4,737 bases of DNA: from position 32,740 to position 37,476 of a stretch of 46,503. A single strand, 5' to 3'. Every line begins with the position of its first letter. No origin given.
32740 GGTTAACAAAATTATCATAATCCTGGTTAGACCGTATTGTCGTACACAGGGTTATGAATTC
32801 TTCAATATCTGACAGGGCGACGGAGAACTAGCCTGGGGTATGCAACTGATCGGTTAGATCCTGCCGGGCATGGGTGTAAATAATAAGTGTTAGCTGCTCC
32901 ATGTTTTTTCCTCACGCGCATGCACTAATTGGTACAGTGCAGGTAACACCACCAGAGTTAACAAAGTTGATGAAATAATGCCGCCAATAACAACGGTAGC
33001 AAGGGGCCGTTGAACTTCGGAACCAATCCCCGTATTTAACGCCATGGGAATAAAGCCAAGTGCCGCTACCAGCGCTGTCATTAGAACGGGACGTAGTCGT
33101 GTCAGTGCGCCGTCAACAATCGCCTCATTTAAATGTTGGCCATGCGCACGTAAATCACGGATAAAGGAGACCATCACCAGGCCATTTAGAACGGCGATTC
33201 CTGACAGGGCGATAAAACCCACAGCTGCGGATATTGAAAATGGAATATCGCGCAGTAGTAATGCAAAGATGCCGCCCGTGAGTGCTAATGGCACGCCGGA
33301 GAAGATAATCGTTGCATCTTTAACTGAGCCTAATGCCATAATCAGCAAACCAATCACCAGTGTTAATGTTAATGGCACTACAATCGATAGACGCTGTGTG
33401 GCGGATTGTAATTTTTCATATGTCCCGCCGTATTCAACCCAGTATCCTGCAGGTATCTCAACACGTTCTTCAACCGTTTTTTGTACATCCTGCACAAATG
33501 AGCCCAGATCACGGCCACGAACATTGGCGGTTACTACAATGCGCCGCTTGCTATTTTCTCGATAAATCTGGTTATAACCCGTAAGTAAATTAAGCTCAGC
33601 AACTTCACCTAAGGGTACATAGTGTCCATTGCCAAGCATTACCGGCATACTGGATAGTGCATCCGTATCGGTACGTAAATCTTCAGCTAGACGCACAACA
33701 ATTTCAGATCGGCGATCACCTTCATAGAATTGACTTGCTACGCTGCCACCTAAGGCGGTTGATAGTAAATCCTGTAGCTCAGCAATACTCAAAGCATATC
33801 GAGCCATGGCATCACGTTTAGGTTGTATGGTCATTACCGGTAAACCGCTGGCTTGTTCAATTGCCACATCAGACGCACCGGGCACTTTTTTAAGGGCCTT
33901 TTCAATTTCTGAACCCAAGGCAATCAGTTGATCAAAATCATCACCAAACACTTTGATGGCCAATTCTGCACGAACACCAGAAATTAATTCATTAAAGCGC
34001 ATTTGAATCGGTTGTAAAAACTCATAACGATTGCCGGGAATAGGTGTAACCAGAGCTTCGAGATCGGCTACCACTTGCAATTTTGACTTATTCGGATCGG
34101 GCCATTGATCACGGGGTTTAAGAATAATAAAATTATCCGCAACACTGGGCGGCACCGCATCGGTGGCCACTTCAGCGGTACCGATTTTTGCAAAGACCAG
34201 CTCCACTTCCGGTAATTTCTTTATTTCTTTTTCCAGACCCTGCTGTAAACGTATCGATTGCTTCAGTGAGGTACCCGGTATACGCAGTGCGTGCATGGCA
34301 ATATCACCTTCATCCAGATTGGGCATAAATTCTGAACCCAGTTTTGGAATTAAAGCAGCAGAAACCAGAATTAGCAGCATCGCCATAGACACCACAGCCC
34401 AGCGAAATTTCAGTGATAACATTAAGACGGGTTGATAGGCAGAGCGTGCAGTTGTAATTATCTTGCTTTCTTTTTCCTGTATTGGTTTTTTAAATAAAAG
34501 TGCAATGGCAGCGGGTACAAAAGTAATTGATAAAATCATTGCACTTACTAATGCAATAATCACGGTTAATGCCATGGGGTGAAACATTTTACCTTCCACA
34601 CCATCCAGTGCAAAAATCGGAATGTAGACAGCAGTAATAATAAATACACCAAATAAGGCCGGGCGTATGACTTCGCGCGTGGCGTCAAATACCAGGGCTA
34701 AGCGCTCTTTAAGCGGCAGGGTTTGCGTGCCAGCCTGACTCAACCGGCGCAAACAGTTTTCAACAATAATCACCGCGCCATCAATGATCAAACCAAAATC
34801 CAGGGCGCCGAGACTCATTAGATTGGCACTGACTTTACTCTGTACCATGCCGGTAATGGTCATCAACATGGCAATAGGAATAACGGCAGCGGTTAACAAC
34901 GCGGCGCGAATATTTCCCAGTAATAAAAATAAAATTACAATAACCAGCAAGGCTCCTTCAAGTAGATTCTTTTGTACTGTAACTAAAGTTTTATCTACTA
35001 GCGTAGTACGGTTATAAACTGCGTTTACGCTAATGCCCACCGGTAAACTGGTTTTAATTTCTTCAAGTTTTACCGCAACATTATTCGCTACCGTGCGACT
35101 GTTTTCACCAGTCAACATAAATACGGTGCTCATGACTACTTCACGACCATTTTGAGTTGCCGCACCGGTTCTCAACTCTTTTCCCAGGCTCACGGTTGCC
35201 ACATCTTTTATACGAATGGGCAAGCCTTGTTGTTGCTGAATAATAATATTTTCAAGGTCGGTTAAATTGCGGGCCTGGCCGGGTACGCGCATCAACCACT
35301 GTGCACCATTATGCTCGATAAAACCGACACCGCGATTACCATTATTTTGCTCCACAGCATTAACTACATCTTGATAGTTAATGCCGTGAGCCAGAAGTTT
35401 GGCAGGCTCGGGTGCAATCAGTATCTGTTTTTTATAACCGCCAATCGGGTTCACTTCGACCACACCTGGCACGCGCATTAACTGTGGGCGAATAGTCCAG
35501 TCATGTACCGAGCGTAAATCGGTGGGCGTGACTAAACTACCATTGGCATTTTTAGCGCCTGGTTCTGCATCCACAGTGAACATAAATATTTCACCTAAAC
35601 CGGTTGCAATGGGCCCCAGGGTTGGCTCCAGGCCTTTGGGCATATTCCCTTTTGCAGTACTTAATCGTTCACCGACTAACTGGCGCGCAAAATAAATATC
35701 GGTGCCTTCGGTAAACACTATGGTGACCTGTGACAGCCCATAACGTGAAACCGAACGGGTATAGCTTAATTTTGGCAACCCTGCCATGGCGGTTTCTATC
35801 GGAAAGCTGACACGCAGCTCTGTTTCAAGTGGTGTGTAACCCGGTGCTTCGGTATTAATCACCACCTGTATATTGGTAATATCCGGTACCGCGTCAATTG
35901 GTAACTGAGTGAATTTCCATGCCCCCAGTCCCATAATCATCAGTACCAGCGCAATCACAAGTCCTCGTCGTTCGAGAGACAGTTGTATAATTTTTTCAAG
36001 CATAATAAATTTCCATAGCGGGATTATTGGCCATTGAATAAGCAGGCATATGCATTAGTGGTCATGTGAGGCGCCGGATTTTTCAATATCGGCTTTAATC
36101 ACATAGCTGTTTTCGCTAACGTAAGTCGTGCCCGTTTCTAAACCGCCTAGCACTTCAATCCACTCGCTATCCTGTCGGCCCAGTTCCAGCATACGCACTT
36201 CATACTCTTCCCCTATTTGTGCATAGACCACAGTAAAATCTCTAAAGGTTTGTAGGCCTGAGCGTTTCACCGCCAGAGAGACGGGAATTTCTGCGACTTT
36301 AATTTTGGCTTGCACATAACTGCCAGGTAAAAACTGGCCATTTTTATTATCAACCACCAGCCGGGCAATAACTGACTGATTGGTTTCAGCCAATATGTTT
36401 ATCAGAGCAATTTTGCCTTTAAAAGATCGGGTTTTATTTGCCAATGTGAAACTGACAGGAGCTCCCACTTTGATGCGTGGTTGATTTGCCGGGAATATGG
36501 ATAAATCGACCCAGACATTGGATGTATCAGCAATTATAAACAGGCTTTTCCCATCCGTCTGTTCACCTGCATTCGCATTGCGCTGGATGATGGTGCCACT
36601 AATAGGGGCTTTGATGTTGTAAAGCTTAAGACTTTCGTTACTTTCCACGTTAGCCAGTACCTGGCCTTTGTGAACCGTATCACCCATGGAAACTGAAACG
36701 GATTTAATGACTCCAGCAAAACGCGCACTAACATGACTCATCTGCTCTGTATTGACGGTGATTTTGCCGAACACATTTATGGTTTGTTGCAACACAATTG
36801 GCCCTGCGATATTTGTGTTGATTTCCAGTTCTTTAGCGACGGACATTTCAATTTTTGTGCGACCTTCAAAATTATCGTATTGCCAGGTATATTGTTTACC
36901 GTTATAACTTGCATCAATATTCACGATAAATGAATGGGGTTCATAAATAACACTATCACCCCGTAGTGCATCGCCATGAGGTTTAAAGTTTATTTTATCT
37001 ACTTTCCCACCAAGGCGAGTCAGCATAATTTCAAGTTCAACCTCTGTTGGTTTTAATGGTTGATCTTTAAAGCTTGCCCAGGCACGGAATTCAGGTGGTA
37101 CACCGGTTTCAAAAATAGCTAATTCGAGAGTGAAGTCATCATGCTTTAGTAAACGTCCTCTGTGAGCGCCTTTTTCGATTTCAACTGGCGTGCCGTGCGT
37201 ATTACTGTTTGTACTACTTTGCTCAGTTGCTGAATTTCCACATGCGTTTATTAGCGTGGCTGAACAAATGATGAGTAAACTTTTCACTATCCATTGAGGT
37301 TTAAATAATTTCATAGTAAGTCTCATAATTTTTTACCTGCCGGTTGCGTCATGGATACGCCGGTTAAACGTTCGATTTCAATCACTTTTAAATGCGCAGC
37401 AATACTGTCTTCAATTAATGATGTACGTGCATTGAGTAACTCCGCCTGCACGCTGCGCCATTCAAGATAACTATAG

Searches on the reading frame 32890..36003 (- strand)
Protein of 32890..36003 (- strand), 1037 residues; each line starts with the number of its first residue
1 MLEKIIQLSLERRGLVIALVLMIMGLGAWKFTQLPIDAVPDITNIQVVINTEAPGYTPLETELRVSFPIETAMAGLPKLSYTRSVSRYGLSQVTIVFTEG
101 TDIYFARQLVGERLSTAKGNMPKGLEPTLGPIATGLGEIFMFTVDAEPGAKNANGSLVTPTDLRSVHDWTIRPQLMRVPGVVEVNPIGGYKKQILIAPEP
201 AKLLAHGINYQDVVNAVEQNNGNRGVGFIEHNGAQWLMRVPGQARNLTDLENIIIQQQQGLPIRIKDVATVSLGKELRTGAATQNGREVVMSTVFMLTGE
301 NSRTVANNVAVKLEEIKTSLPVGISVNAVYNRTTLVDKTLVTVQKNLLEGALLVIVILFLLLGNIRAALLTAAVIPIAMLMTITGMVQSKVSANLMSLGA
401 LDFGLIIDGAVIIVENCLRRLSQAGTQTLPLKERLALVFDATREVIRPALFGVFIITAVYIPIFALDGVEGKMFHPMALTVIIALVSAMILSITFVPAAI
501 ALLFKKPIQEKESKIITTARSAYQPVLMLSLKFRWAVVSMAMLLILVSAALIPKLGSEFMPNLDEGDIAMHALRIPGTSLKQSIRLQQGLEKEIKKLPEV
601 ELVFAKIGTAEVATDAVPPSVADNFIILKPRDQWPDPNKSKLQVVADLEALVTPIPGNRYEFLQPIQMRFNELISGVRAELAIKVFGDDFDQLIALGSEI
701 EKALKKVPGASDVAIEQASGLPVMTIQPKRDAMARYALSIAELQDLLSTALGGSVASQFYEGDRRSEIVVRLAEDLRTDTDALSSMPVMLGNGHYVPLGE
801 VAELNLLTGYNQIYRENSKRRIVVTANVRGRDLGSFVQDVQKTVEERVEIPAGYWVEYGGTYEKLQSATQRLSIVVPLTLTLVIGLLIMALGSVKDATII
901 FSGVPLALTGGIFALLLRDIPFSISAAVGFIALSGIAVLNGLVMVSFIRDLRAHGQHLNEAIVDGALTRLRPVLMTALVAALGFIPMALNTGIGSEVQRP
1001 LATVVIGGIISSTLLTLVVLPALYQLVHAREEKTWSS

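Call 5: search_protein_families(library=pfam, proteins=[window:32890-36003:-], max_evalue=0.01)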
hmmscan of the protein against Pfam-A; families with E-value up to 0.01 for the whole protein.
window:32890-36003:- (1037 aa): 1 family
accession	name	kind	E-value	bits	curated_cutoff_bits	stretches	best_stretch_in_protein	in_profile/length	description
PF00873.25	ACR_tran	-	0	1029.8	28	1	5-1028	1-1021/1021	AcrB/AcrD/AcrF family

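Call 6: search_protein_families(library=ncbifam, proteins=[window:32890-36003:-], max_evalue=0.01)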
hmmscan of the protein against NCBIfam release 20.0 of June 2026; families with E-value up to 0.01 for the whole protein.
window:32890-36003:- (1037 aa): 11 families
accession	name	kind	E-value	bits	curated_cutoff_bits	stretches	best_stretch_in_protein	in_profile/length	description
TIGR00914.1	2A0601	subfamily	0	1466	701.45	1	1-1034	1-1042/1051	CusA/CzcA family heavy metal efflux RND transporter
NF033617.1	RND_permease_2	subfamily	8.4e-150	500.7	1250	1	16-1028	11-1008/1009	multidrug efflux RND transporter permease subunit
NF000282.2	RND_permease_1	subfamily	3.3e-125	419.3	1250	1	15-1028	12-1028/1029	multidrug efflux RND transporter permease subunit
TIGR00915.1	2A0602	subfamily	2.6e-107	360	940.35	1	16-1029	14-1030/1050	efflux RND transporter permease subunit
NF007905.0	PRK10614.1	equivalog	1e-92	311.4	1774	1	12-1028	10-1009/1025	multidrug efflux RND transporter permease subunit MdtC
NF007133.0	PRK09579.1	equivalog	3.3e-83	279.9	1763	1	12-1032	10-1007/1017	multidrug efflux RND transporter permease subunit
NF007798.0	PRK10503.1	equivalog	2.1e-82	277.3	1584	1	20-1027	27-1022/1040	MdtB/MuxB family multidrug efflux RND transporter permease subunit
NF007131.0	PRK09577.1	equivalog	5.4e-82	276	1768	1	16-1027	14-1022/1045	multidrug efflux RND transporter permease subunit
NF007842.1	PRK10555.1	equivalog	9.4e-80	268.7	1854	1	16-1030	14-1029/1036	multidrug efflux RND transporter permease AcrD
NF000037.1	RND_perm_OqxB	exception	6e-66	223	2200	1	16-1025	16-1032/1050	multidrug efflux RND transporter permease subunit OqxB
NF011706.2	PRK15127.1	equivalog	2.6e-58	197.8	2150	2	16-511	14-503/1049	multidrug efflux RND transporter permease subunit AcrB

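Call 39: search_solved_structures(query=window:32890-36003:-, max_evalue=1e-50, show_alignments=1)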
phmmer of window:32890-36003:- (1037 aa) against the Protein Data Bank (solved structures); distinct sequences matched with E-value up to 1e-50: 80 (the best 60 are shown).
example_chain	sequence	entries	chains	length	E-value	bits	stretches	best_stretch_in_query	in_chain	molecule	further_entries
4k0e_A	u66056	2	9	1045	2.7e-194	651.3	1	1-1033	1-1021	Heavy metal cation tricomponent efflux pump ZneA(CzcA-like)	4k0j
3t51_A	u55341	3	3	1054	1e-178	599.8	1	1-1028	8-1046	Cation efflux system protein CusA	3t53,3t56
3k07_A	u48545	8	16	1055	1e-178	599.8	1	1-1028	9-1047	Cation efflux system protein cusA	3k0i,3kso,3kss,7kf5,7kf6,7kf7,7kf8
3ne5_A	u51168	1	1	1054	2.4e-178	598.5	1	2-1028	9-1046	Cation efflux system protein cusA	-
4dop_A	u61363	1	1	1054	7.9e-178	596.8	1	1-1028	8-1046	Cation efflux system protein CusA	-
4dnr_A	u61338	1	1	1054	9e-178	596.6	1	1-1028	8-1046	Cation efflux system protein CusA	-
4dnt_A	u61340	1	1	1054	1.6e-177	595.8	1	1-1028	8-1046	Cation efflux system protein CusA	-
7b8p_A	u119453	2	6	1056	3e-80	273.9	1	16-1037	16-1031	Efflux pump membrane transporter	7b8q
6ows_A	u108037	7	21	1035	3e-80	273.9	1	16-1037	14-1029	Efflux pump membrane transporter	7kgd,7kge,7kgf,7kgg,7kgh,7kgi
5lq3_A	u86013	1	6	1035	7.5e-78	265.9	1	18-1028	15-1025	CmeB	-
5t0o_A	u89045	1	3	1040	7.6e-78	265.9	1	18-1028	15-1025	CmeB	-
8f3e_A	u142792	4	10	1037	1.2e-75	258.6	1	16-1030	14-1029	Efflux pump membrane transporter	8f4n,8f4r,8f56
9lyq_B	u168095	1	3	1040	7.8e-75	255.9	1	19-1027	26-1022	Multidrug resistance protein MdtB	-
9j3d_J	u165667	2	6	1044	2.8e-73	250.8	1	16-1025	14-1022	Efflux pump membrane transporter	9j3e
6vej_A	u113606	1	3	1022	7.3e-73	249.4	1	9-1025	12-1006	Probable Resistance-Nodulation-Cell Division (RND) efflux transporter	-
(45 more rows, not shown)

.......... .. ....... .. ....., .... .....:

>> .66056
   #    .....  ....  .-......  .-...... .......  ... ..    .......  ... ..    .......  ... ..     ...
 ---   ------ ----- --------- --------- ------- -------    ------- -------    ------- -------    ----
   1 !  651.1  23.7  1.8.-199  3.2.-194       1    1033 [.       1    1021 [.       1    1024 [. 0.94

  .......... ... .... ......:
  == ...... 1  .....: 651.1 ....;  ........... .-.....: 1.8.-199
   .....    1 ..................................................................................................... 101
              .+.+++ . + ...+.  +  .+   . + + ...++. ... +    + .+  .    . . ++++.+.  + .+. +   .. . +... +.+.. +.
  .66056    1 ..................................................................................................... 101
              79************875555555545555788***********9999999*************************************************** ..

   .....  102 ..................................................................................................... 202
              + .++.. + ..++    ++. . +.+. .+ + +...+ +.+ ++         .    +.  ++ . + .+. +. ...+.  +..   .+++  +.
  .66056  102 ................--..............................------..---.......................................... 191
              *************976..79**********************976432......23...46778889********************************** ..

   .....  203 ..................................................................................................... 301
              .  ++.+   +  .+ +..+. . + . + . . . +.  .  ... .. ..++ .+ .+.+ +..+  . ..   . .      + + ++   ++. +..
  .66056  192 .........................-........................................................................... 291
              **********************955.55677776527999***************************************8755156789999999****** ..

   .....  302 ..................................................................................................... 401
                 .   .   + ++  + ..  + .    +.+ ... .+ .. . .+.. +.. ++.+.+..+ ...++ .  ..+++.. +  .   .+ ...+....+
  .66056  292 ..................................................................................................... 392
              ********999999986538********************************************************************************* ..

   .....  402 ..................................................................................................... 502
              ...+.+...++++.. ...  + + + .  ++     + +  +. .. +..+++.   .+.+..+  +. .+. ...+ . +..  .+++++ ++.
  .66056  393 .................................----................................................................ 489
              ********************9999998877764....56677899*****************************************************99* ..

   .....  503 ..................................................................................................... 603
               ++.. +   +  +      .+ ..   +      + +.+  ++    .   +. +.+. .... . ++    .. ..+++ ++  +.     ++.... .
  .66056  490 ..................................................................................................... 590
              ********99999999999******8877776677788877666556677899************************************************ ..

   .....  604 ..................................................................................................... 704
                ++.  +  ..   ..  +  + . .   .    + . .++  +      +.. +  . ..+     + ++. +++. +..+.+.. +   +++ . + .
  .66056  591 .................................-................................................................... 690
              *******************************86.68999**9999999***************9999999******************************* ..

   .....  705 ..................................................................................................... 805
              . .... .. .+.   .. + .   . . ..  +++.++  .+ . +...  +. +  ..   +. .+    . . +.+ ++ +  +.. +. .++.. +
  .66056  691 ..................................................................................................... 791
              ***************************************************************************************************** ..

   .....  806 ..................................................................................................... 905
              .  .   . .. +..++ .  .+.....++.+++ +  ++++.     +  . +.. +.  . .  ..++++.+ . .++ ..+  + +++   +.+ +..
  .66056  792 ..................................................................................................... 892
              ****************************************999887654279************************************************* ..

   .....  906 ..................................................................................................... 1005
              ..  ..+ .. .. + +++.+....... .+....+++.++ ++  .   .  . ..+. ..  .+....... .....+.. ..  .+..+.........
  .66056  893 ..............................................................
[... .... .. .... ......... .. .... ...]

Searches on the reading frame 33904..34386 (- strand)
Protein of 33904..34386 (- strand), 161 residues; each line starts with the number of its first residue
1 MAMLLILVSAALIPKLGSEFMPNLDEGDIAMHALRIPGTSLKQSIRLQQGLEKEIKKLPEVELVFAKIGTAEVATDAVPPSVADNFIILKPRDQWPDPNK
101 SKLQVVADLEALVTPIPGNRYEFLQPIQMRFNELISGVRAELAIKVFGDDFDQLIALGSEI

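Call 40: search_solved_structures(query=window:33904-34386:-, max_evalue=0.00001, show_alignments=3)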
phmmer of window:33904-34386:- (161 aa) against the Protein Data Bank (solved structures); distinct sequences matched with E-value up to 0.00001: 7.
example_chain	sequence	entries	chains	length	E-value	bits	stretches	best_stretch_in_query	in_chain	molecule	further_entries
4dnr_A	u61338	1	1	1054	2.4e-20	76.1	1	5-157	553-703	Cation efflux system protein CusA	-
4dnt_A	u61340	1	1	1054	2.4e-20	76.1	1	5-157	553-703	Cation efflux system protein CusA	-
3ne5_A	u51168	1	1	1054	2.4e-20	76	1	5-157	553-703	Cation efflux system protein cusA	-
3t51_A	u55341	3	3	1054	2.4e-20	76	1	5-157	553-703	Cation efflux system protein CusA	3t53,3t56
3k07_A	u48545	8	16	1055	2.4e-20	76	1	5-157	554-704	Cation efflux system protein cusA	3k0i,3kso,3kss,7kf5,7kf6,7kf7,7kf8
4dop_A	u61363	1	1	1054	1.7e-19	73.3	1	5-157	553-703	Cation efflux system protein CusA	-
4k0e_A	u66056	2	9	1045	5.1e-16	62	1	13-154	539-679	Heavy metal cation tricomponent efflux pump ZneA(CzcA-like)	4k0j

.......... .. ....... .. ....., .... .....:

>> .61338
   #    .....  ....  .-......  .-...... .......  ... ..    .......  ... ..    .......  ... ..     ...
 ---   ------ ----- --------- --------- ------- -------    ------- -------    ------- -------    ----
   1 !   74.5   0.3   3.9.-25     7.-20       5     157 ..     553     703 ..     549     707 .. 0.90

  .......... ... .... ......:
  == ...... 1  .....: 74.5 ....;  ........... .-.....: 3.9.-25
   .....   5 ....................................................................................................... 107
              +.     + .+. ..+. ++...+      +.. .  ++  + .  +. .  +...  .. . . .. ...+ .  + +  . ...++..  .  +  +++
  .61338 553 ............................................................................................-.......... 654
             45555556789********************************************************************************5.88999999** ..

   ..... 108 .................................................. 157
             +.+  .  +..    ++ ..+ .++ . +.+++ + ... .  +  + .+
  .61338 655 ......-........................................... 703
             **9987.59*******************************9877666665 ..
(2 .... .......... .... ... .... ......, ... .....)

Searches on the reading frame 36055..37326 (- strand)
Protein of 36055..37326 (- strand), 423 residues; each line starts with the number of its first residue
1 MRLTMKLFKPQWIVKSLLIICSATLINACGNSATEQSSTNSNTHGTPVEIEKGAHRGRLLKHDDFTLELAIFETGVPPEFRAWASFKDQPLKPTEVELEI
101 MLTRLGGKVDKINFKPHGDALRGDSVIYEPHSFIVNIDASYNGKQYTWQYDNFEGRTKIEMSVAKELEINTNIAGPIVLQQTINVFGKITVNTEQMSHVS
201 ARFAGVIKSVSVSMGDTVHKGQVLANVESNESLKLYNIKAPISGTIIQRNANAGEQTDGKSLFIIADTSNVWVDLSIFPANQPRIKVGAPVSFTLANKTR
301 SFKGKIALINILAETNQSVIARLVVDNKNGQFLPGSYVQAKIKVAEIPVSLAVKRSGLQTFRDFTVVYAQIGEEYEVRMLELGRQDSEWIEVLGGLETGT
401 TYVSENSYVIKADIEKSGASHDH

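Call 8: search_protein_families(library=pfam, proteins=[window:36055-37326:-], max_evalue=0.001)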
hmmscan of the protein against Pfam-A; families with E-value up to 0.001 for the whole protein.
window:36055-37326:- (423 aa): 6 families
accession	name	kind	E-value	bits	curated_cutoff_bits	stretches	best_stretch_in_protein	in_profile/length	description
PF16576.10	HlyD_D23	-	2.2e-30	106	30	2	235-338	108-214/214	Barrel-sandwich domain of CusB or HlyD membrane-fusion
PF13437.12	HlyD_3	-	1.3e-16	61.7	22.2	1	238-334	2-105/106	HlyD family secretion protein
PF13533.13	Biotin_lipoyl_2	-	4.3e-07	30.1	29.8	1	199-225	3-29/32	Biotin-lipoyl like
PF00364.28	Biotin_lipoyl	-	4.9e-06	26.7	22.1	1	197-226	43-72/73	Biotin-requiring enzyme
PF05896.17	NQRA_N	-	1.9e-05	25.2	25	1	192-248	24-77/94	NqrA N-terminal barrel-sandwich hybrid domain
PF13375.12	RnfC_N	-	0.00028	21.3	25.6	0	205-256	39-87/101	RnfC Barrel sandwich hybrid domain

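Call 94: search_protein_families(library=ncbifam, proteins=[window:36055-37326:-], max_evalue=1e-10)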
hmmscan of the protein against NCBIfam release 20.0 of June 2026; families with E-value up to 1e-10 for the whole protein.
window:36055-37326:- (423 aa): 3 families
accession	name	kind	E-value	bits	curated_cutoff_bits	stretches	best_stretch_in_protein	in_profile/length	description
NF045680.1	DiMtlExpIhpB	equivalog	1.3e-69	234.7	450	1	154-422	54-326/326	divalent metal ion exporter adaptor subunit IhpB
TIGR00999.1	8a0102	subfamily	2.8e-31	108.6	319.3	1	233-411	91-271/271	CzcB/NccB family metal efflux transporter periplasmic adaptor subunit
TIGR01730.1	RND_mfp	subfamily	1.1e-24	87.1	94.9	1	232-405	131-308/322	efflux RND transporter periplasmic adaptor subunit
